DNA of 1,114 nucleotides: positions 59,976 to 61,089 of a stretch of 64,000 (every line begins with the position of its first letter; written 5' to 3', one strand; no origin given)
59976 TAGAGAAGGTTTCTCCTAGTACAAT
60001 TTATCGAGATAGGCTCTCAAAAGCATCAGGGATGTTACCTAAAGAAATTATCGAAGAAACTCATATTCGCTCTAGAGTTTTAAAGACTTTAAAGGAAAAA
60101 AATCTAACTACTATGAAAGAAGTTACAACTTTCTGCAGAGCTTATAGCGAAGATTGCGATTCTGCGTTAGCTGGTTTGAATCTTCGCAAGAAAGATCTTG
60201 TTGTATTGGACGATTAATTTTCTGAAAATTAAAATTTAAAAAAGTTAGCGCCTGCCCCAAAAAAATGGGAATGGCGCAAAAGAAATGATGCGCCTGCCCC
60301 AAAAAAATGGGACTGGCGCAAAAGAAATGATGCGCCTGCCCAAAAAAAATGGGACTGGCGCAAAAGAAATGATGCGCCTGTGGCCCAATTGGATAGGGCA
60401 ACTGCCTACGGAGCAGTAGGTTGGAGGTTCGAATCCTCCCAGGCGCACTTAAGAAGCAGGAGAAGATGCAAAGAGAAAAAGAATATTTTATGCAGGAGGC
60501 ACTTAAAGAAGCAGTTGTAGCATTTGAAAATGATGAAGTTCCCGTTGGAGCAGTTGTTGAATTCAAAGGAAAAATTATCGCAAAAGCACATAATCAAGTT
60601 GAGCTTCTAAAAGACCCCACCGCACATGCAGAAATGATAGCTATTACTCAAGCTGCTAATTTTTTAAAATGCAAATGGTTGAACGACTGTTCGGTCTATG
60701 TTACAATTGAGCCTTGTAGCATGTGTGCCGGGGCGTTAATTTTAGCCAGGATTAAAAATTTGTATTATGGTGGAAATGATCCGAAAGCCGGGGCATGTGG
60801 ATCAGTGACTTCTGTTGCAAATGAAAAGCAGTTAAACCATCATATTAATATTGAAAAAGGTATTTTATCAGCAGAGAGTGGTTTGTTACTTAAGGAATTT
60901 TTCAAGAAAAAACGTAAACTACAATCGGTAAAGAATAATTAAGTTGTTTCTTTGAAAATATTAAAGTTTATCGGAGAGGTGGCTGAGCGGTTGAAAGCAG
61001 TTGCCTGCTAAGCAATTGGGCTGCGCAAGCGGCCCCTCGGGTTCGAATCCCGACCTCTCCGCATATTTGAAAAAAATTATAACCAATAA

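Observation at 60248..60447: Three 42-bp tandem repeats seeded by the 5' end of tRNA-Arg(ACG)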

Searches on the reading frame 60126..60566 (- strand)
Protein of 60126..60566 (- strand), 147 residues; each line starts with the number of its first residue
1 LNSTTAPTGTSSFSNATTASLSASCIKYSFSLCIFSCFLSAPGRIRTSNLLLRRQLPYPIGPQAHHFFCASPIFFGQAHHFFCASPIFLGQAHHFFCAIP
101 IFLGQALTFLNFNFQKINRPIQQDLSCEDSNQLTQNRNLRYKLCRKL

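Call 88: search_protein_families(library=pfam, proteins=[window:60126-60566:-], max_evalue=0.01)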
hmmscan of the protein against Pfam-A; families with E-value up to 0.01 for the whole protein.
window:60126-60566:- (147 aa): 0 families

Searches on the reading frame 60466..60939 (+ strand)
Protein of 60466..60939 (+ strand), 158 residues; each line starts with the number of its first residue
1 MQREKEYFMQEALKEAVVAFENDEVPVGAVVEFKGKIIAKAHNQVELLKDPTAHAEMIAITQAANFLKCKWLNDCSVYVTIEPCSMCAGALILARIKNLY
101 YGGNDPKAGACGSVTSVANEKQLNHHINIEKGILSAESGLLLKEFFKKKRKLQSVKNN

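Call 88: search_protein_families(library=pfam, proteins=[window:60466-60939:+], max_evalue=0.01)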
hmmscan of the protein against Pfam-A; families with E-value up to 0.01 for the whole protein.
window:60466-60939:+ (158 aa): 4 families
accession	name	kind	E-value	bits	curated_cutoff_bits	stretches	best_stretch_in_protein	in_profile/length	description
PF14437.12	MafB19-deam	-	5.1e-37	127.4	27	1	4-150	2-142/142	MafB19-like deaminase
PF00383.29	dCMP_cyt_deam_1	-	2.7e-27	95.1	25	1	4-102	3-101/102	Cytidine and deoxycytidylate deaminase zinc-binding region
PF14439.12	Bd3614-deam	-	1.5e-06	28.6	38.5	1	23-117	7-102/113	Bd3614-like deaminase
PF18750.7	SNAD4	-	0.0077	16.7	27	0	48-92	25-72/130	Secreted Novel AID/APOBEC-like Deaminase 4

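Call 90: search_protein_families(library=ncbifam, proteins=[window:60466-60939:+], max_evalue=0.00001)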
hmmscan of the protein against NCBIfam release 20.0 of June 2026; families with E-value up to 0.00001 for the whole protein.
window:60466-60939:+ (158 aa): 5 families
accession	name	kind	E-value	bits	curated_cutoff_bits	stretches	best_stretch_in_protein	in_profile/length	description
NF008113.2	PRK10860.1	equivalog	1.7e-44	151.5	150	1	3-153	5-155/165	tRNA adenosine(34) deaminase TadA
TIGR00326.1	eubact_ribD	equivalog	1e-10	41.4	156.35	1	9-151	1-138/343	bifunctional diaminohydroxyphosphoribosylaminopyrimidine deaminase/5-amino-6-(5-phosphoribosylamino)uracil reductase RibD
TIGR02571.1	ComEB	equivalog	5.5e-07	29.7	219.45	1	52-104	67-117/151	ComE operon protein 2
NF041025.1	antiphage_deaminase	equivalog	2.4e-06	26.7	400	1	53-101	338-385/437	anti-phage dCTP deaminase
NF008052.0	PRK10786.1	equivalog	4e-06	25.8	500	1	5-150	3-143/367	bifunctional diaminohydroxyphosphoribosylaminopyrimidine deaminase/5-amino-6-(5-phosphoribosylamino)uracil reductase RibD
